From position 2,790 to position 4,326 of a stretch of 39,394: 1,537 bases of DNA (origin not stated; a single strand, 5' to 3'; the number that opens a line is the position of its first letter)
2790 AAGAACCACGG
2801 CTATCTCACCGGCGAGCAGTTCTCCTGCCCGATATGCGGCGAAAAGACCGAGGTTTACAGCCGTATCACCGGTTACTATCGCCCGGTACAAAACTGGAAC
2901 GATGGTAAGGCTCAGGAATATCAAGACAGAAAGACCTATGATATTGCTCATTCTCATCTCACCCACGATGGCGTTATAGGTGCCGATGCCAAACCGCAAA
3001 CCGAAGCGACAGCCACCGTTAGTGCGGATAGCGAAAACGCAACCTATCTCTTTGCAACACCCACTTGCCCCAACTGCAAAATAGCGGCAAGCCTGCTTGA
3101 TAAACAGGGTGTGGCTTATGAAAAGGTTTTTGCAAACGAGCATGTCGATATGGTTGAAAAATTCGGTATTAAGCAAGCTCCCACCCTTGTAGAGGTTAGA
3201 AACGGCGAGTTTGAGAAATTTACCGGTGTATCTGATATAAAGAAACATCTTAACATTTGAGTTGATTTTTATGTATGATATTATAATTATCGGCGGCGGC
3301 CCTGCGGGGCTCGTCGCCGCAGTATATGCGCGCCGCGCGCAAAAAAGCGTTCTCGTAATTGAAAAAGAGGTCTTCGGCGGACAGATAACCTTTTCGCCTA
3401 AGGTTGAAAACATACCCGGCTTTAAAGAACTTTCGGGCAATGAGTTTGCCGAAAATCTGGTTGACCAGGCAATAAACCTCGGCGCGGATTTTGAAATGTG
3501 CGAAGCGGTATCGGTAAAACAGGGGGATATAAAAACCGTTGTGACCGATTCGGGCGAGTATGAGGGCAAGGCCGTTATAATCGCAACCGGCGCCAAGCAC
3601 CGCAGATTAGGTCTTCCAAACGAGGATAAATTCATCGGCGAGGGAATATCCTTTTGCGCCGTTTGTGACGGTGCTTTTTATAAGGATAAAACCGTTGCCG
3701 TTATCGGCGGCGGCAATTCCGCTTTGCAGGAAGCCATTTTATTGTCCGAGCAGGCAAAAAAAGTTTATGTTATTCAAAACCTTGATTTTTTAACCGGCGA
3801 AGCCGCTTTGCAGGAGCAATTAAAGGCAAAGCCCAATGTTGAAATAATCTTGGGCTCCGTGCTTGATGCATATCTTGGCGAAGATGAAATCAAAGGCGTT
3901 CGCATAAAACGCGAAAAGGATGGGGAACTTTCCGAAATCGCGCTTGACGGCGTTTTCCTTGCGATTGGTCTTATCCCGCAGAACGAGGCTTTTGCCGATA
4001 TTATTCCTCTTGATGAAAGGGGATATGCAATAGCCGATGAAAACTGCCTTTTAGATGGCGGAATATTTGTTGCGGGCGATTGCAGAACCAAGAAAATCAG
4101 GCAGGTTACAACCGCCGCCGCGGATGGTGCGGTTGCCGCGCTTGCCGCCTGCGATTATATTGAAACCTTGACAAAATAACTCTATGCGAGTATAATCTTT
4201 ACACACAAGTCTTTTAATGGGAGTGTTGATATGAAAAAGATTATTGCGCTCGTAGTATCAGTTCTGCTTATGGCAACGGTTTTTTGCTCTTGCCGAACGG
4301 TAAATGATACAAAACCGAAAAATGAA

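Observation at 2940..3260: Class III RNR carries a covalently tethered CxxC thioredoxin-fold domain at its C-terminus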

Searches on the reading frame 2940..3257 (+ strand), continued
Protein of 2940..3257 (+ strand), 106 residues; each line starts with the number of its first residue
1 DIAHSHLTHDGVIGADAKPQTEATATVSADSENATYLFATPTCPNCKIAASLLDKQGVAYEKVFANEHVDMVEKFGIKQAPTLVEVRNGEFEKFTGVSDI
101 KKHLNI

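Call 71: search_solved_structures(query=A1, max_evalue=0.01, show_alignments=2)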
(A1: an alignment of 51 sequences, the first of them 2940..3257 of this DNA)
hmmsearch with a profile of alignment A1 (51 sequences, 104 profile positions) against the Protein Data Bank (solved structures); distinct sequences matched with E-value up to 0.01: 148 (the best 60 are shown).
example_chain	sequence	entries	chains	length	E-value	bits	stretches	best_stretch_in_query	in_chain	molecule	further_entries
1j08_A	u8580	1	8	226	5.2e-09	38.8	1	17-100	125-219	glutaredoxin-like protein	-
1a8l_A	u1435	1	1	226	1.9e-08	37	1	11-99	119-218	PROTEIN DISULFIDE OXIDOREDUCTASE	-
2l6c_A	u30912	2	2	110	3.3e-08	36.2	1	24-93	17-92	Thioredoxin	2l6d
2klx_A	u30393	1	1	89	9.8e-08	34.7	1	27-62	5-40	Glutaredoxin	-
4hs1_A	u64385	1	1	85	1.6e-07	34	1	30-83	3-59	Glutaredoxin NrdH, putative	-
4f2i_A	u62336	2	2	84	2e-07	33.7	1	30-83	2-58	Glutaredoxin NrdH, putative | Glutaredoxin-like protein NrdH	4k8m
6bkv_A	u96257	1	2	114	2.1e-07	33.6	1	18-92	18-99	Thioredoxin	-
2yn1_A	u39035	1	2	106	2.3e-07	33.5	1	33-89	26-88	LGPCA THIOREDOXIN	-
1fo5_A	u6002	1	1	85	9e-07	31.6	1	28-86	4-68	THIOREDOXIN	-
4ba7_A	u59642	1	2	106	1.1e-06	31.3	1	24-91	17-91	LBCA THIOREDOXIN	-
6zom_A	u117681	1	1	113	1.3e-06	31.1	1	23-102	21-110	Thioredoxin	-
8eky_M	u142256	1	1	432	1.4e-06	31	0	29-91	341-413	Thioredoxin domain-containing protein 5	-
4hu7_A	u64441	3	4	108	1.6e-06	30.8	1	33-88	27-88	Thioredoxin-1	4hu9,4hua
2ywm_A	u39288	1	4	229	2.8e-06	30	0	26-86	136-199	Glutaredoxin-like protein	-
2ayt_A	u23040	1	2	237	3e-06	29.9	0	26-86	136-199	glutaredoxin-like protein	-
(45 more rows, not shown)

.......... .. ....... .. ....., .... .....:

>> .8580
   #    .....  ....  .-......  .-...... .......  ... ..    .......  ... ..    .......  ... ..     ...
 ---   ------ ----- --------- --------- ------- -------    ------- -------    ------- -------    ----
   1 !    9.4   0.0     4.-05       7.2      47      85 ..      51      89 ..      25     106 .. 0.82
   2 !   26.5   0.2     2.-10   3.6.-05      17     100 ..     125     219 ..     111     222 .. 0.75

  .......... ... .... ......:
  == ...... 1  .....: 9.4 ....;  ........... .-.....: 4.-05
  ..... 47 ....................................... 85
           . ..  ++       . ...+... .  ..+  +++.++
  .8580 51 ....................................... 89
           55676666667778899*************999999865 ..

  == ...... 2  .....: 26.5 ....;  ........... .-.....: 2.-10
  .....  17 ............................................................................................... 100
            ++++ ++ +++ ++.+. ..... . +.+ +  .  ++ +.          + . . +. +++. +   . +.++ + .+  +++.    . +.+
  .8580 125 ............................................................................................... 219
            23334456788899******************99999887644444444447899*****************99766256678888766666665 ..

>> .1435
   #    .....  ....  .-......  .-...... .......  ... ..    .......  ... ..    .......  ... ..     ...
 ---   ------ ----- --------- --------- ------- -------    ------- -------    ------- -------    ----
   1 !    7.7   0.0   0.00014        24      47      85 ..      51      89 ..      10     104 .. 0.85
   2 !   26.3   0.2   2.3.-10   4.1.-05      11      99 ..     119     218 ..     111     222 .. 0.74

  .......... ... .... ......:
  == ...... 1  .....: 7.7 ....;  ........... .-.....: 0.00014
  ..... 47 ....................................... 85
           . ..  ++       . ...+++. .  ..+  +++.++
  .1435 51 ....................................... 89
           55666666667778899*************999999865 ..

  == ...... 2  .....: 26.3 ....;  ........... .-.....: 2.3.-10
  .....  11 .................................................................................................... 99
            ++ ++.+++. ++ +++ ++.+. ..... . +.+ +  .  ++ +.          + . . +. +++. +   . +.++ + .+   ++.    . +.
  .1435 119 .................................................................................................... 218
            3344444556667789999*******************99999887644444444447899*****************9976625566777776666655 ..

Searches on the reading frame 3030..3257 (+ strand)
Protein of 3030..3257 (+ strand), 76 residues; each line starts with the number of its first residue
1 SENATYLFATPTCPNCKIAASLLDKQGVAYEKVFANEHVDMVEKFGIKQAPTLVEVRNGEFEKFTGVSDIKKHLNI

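Call 26: search_protein_representatives(protein=window:3030-3257:+)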
Query: 76 residues. Proteins with E-value up to 0.001 (for the whole library): 629; up to 1e-10: 185; up to 1e-30: 0. The best 150 are listed.
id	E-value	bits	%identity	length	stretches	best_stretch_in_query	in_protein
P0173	4.2e-28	112.3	73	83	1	4-76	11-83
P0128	2.8e-25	103.4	66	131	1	3-76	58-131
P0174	1.8e-24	100.8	65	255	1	2-75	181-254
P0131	5.2e-24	99.3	65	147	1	3-76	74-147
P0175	1.7e-21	91.4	47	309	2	6-55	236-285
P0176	2.4e-21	90.9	56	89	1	3-75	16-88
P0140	8.0e-21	89.2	64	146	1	1-74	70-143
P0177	1.8e-20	88.1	54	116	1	3-74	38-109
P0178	1.8e-20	88.1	53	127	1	2-75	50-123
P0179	2.9e-20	87.5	59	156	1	4-72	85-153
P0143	3.5e-20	87.2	64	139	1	4-72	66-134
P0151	1.0e-19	85.7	56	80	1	2-72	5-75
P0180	1.9e-19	84.9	59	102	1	4-73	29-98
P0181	4.4e-19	83.7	62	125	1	2-72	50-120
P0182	6.0e-19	83.3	62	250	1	5-72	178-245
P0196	3.3e-16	74.6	52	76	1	7-73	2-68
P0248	1.9e-13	65.9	49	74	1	7-74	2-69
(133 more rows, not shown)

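Call 52: find_encoding_contigs(protein=P0248, flank=5000, max_places=3)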
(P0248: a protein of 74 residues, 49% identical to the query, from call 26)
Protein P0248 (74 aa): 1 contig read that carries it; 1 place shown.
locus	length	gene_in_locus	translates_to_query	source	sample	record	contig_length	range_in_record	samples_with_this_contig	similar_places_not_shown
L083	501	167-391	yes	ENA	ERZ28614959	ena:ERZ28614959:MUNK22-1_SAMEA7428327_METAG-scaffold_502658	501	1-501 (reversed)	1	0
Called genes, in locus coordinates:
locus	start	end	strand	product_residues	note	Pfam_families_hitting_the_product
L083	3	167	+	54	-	?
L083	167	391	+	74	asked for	PF00085:Thioredoxin (weak), PF00462:Glutaredoxin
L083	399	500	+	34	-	?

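Call 53: find_encoding_contigs(protein=P0196, flank=5000, max_places=3)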
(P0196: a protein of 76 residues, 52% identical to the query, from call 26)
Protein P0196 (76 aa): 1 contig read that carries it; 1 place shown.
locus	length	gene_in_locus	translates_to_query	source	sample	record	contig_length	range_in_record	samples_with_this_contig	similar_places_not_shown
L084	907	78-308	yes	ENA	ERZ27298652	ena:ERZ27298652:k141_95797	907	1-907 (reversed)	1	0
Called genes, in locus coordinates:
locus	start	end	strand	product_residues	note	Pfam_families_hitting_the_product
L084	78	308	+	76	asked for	PF00462:Glutaredoxin (weak), PF13192:Thioredoxin_3 (weak)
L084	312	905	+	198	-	?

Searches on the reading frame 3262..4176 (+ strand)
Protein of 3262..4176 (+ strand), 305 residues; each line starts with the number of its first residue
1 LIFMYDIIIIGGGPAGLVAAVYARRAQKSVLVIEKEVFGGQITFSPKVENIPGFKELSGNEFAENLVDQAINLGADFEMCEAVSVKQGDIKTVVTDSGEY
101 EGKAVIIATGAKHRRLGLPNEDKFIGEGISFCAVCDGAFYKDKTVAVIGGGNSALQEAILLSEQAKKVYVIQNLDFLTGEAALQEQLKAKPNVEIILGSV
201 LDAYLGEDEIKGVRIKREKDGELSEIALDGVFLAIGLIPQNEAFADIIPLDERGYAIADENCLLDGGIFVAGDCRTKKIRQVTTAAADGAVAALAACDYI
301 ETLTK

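Call 3: search_protein_families(library=pfam, proteins=[window:3262-4176:+], max_evalue=0.01)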
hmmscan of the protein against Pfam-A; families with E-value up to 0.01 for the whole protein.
window:3262-4176:+ (305 aa): 14 families
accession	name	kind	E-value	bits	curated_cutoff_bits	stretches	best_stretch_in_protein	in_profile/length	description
PF07992.20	Pyr_redox_2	-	6.6e-45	154.2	26.1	1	5-289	1-291/291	Pyridine nucleotide-disulphide oxidoreductase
PF13738.12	Pyr_redox_3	-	4e-20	72.7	30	2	77-260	101-291/305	Pyridine nucleotide-disulphide oxidoreductase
PF00070.33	Pyr_redox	-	2.3e-12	47.7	22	1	145-216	2-80/82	Pyridine nucleotide-disulphide oxidoreductase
PF01266.30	DAO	-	2.3e-11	44.3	27.9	2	6-40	1-37/353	FAD dependent oxidoreductase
PF03486.20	HI0933_like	-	2.4e-11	44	50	1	6-36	2-32/244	HI0933-like protein Rossmann domain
PF12831.13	FAD_oxidored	-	2.5e-11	44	27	1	6-45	1-41/416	FAD dependent oxidoreductase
PF00890.30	FAD_binding_2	-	4.6e-11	43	20.4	1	6-45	1-41/414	FAD binding domain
PF13450.12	NAD_binding_8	-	7.5e-11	42.6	21.9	1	9-43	1-36/68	NAD(P)-binding Rossmann-like domain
PF01946.23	Thi4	-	1.4e-06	28.1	26.2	1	5-40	18-55/235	Thi4 family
PF01134.28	GIDA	-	6.5e-06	25.9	22.1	1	6-35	1-30/391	Glucose inhibited division protein A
PF01494.25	FAD_binding_3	-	2.8e-05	24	22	1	5-35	2-32/349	FAD binding domain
PF13241.12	NAD_binding_7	-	6.7e-05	23.9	22.1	0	141-241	6-72/104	Putative NAD(P)-binding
PF04820.20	Trp_halogenase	-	0.00075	18.9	21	1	6-39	1-38/458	Tryptophan halogenase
PF05834.18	Lycopene_cycl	-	0.004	16.7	23.4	0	6-51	1-51/380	Lycopene cyclase protein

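Call 4: search_protein_families(library=ncbifam, proteins=[window:3262-4176:+], max_evalue=0.01)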
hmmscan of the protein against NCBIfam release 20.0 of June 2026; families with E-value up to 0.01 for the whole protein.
window:3262-4176:+ (305 aa): 119 families (the best 25 are shown)
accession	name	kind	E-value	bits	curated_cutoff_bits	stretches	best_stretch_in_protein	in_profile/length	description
TIGR01292.1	TRX_reduct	equivalog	1.9e-93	312.6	343.45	1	5-300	1-300/300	thioredoxin-disulfide reductase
TIGR03143.1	AhpF_homolog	hypoth_equivalog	1.5e-78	264.8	687.65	1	4-302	4-310/555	putative alkyl hydroperoxide reductase F subunit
TIGR03140.1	AhpF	equivalog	1.9e-68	231.2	502.9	1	4-300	212-512/515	alkyl hydroperoxide reductase subunit F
NF007614.0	PRK10262.1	equivalog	5.9e-48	163.6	644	1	7-304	9-318/321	thioredoxin-disulfide reductase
TIGR01350.1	lipoamide_DH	equivalog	1.6e-18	66.7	408.8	2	80-298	116-331/461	dihydrolipoyl dehydrogenase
TIGR04018.1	Bthiol_YpdA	hypoth_equivalog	2.7e-16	59.3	339.9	2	77-251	90-262/316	YpdA family putative bacillithiol disulfide reductase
NF040505.1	ArsO_flavin_mono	equivalog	1.5e-14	54.2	425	2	86-173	102-191/346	ArsO family NAD(P)H-dependent flavin-containing monooxygenase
NF009410.0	PRK12771.1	subfamily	2.4e-14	52.8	516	1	7-300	141-445/566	NAD(P)-binding protein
TIGR02053.1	MerA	equivalog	1.6e-13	50.4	454.45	2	91-298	117-330/465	mercury(II) reductase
NF045599.1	bili_reduct_long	exception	1.9e-12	46.3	750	1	6-293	383-638/641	bilirubin reductase, long form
TIGR03997.1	mycofact_OYE_2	equivalog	3.1e-12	45.7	793.15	1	7-120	382-482/645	mycofactocin system FadH/OYE family oxidoreductase 2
NF004945.0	PRK06292.2-3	equivalog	3.9e-12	45.9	494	2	89-261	117-290/457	dihydrolipoyl dehydrogenase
NF007123.0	PRK09564.1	equivalog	1.6e-11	43.6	458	2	142-277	149-286/444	CoA-disulfide reductase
NF041087.1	bile_acid_BaiCD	equivalog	3.2e-11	42.1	825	1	7-239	383-599/642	bile acid Fe-S flavoenzyme BaiCD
NF004939.0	PRK06292.1-1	equivalog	7.9e-11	41.3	435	2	93-301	126-338/476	dihydrolipoyl dehydrogenase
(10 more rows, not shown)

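Call 20: search_solved_structures(query=window:3262-4176:+, max_evalue=1e-20, show_alignments=3)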
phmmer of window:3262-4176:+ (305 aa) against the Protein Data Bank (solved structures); distinct sequences matched with E-value up to 1e-20: 52.
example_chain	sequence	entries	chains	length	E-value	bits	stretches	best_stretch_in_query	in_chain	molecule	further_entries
4zn0_A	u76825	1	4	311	1.7e-72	247.2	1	2-303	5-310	Thioredoxin reductase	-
7jyp_A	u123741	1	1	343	8.8e-69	235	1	5-295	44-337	Thioredoxin reductase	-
5uwy_A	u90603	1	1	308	4.1e-67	229.5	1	4-303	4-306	Thioredoxin reductase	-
2q7v_A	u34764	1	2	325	5.6e-67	229.1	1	5-295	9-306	Thioredoxin reductase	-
7aaw_A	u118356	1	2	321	3.7e-64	219.8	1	4-303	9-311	Thioredoxin reductase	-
4gcm_A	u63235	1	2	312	3.8e-63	216.5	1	5-303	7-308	Thioredoxin reductase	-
5mh4_A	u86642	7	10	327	9.6e-63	215.2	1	4-300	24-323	Thioredoxin reductase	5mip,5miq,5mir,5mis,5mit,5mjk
5uth_A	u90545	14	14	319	5.4e-60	206.2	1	4-296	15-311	Thioredoxin reductase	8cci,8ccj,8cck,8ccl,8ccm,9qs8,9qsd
9xub_A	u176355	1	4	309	1.2e-55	191.9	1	5-296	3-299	Thioredoxin reductase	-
2a87_A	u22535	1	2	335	1.5e-55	191.6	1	5-296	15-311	Thioredoxin reductase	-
3r9u_A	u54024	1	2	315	2e-55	191.2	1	4-303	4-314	Thioredoxin reductase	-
3cty_A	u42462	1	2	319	3.3e-54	187.2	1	5-296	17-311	Thioredoxin reductase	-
3f8p_A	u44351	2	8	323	5.6e-53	183.1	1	5-300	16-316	Thioredoxin reductase (TrxB-3)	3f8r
2q0k_A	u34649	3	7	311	7.2e-53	182.8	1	4-301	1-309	Thioredoxin reductase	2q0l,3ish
4jnq_A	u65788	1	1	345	6.8e-52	179.6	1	7-297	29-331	Thioredoxin reductase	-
6gna_A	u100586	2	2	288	6.9e-34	120.5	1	4-301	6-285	Thioredoxin reductase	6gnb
6gnd_A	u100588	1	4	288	1.7e-32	115.9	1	4-301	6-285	Thioredoxin reductase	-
6gnc_A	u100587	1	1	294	2.5e-31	112.1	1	4-303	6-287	Thioredoxin reductase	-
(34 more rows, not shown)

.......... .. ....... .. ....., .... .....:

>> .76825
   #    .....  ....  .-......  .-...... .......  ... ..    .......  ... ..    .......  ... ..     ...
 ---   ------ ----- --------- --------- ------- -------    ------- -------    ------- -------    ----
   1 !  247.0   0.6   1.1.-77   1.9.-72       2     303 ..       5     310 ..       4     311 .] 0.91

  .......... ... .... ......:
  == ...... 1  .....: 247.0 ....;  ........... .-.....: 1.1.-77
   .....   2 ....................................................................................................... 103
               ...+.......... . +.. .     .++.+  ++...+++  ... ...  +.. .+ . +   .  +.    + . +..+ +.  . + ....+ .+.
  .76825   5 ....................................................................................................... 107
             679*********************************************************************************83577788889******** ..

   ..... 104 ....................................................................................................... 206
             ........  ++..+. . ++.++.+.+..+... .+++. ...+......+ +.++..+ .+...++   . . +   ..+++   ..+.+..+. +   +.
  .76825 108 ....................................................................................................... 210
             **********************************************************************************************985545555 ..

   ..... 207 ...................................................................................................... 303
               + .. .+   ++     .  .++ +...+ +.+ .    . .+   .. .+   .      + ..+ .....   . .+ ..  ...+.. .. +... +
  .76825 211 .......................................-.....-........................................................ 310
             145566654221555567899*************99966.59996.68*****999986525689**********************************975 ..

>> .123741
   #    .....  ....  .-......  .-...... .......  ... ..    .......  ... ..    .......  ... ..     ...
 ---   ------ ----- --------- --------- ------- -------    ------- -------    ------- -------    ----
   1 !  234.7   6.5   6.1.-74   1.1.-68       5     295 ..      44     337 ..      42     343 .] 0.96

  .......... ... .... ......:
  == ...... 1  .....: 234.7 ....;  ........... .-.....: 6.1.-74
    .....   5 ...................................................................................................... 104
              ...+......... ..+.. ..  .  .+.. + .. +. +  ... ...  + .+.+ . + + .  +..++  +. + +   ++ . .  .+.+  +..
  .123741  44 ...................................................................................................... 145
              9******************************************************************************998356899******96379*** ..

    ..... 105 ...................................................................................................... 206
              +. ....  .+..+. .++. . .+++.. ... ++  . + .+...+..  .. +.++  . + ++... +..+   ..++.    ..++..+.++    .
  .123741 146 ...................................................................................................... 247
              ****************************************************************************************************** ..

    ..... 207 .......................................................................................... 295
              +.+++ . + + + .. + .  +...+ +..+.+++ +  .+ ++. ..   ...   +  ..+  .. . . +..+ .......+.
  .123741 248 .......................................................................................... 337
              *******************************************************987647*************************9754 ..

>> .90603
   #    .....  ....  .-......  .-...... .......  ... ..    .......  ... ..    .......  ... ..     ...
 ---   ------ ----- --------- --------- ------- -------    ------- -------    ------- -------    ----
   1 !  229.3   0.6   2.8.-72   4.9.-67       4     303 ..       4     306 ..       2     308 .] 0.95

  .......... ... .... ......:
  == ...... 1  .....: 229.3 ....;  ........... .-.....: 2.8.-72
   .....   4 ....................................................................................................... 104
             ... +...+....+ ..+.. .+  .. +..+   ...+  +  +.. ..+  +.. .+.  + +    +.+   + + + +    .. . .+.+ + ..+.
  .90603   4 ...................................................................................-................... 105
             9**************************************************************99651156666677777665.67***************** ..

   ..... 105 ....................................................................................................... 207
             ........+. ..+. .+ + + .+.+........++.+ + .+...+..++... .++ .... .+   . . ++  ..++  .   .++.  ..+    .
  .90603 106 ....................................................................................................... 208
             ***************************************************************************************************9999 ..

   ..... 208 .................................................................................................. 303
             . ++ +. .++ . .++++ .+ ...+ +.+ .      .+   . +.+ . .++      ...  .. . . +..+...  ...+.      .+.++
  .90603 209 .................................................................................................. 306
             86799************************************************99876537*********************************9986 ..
